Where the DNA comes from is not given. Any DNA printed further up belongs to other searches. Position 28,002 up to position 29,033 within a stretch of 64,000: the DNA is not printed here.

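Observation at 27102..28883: Two-gene cytoplasmic nuclease module (EEP-family nuclease plus PD-(D/E)xK-like protein with Zn-ribbon): candidate undescribed defence or toxin system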

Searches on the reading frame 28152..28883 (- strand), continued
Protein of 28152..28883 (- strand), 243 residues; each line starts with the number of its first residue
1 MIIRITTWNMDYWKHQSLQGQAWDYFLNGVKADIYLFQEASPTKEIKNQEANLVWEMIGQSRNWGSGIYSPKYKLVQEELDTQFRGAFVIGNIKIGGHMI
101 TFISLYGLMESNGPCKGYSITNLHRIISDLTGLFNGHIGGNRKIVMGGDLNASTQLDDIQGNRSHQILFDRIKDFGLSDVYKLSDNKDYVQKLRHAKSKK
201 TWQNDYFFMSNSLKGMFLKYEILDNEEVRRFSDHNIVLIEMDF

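Call 94: find_encoding_contigs(protein=P0351, flank=4000, max_places=4)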
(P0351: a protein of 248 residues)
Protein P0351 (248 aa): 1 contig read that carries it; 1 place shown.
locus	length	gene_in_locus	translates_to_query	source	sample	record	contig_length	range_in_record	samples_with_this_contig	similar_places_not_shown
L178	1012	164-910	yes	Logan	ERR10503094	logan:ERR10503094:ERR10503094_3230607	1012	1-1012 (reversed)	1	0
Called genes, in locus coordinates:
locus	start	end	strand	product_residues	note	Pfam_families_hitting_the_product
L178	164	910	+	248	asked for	PF03372:Exo_endo_phos (weak)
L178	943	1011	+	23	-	?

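Call 95: find_encoding_contigs(protein=P0138, flank=6000, max_places=3)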
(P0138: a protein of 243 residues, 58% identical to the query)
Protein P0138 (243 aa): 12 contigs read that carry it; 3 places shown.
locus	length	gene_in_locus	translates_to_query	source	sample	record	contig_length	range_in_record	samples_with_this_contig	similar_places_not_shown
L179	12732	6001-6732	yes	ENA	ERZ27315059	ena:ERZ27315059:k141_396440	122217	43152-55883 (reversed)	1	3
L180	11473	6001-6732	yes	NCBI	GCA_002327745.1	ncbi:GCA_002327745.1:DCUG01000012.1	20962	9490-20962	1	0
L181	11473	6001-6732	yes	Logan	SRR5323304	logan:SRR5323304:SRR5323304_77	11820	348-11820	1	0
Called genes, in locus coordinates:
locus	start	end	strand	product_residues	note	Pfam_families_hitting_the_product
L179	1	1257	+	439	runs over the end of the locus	PF01676:Metalloenzyme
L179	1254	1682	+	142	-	PF00383:dCMP_cyt_deam_1, PF08211:dCMP_cyt_deam_2, PF26947:CDL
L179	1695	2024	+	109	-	PF02699:YajC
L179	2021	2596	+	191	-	PF01327:Pep_deformylase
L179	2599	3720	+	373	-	PF01300:Sua5_yciO_yrdC, PF01451:LMWPc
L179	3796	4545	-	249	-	PF24517:CBM96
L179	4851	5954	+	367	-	PF25917:BSH_RND, PF25973:BSH_CzcB, PF25954:Beta-barrel_RND_2, PF25967:RND-MFP_C (weak), PF25975:CzcB_C (weak), PF25989:YknX_C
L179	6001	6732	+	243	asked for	PF03372:Exo_endo_phos (weak)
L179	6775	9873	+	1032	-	PF00873:ACR_tran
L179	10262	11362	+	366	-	PF02463:SMC_N, PF13175:AAA_15, PF13476:AAA_23, PF13304:AAA_21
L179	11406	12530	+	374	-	PF07676:PD40 (faint)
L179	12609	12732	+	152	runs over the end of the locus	PF00293:NUDIX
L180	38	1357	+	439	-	PF01676:Metalloenzyme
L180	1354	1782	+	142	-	PF00383:dCMP_cyt_deam_1, PF08211:dCMP_cyt_deam_2, PF26947:CDL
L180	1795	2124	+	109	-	PF02699:YajC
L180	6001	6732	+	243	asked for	PF03372:Exo_endo_phos (weak)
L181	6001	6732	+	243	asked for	PF03372:Exo_endo_phos (weak)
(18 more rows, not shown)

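Call 96: find_encoding_contigs(protein=P0187, flank=6000, max_places=2)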
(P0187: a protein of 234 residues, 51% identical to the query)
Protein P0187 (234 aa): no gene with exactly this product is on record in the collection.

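Call 106: search_protein_families(library=padloc, proteins=[L119:4009-4884:+, L167:4148-4882:+, L175:3901-4941:+, L108:5123-5851:+], max_evalue=0.01)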
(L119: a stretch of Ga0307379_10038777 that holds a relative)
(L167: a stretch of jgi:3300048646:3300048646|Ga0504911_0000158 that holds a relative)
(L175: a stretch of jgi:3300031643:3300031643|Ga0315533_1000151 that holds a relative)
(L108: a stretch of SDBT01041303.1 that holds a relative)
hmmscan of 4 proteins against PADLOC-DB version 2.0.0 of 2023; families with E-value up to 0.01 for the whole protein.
L119:4009-4884:+ (292 aa): 0 families

L167:4148-4882:+ (245 aa): 0 families

L175:3901-4941:+ (347 aa): 0 families

L108:5123-5851:+ (243 aa): 0 families

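Call 110: search_dna_similar(query=window:28152-28883:-, collection=phages, mode=protein, max_rows=15)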
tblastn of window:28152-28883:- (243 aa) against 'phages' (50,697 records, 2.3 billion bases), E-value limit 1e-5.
No match.

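Call 112: find_related_loci(query=A2, collection=viral_contigs, flank=5000)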
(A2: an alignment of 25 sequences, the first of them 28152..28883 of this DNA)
Query A2 (243 aa) in viral_contigs; peptide patterns used: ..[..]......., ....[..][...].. (x = any residue, [..] = any of these).
16 stretches matched a pattern; 2 encode a relative of the query (tblastn E <= 1e-3); 2 distinct loci.
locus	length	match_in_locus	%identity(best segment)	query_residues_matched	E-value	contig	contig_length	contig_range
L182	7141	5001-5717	41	1-242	1e-57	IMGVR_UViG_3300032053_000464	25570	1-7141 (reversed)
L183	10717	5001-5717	41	1-242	1e-57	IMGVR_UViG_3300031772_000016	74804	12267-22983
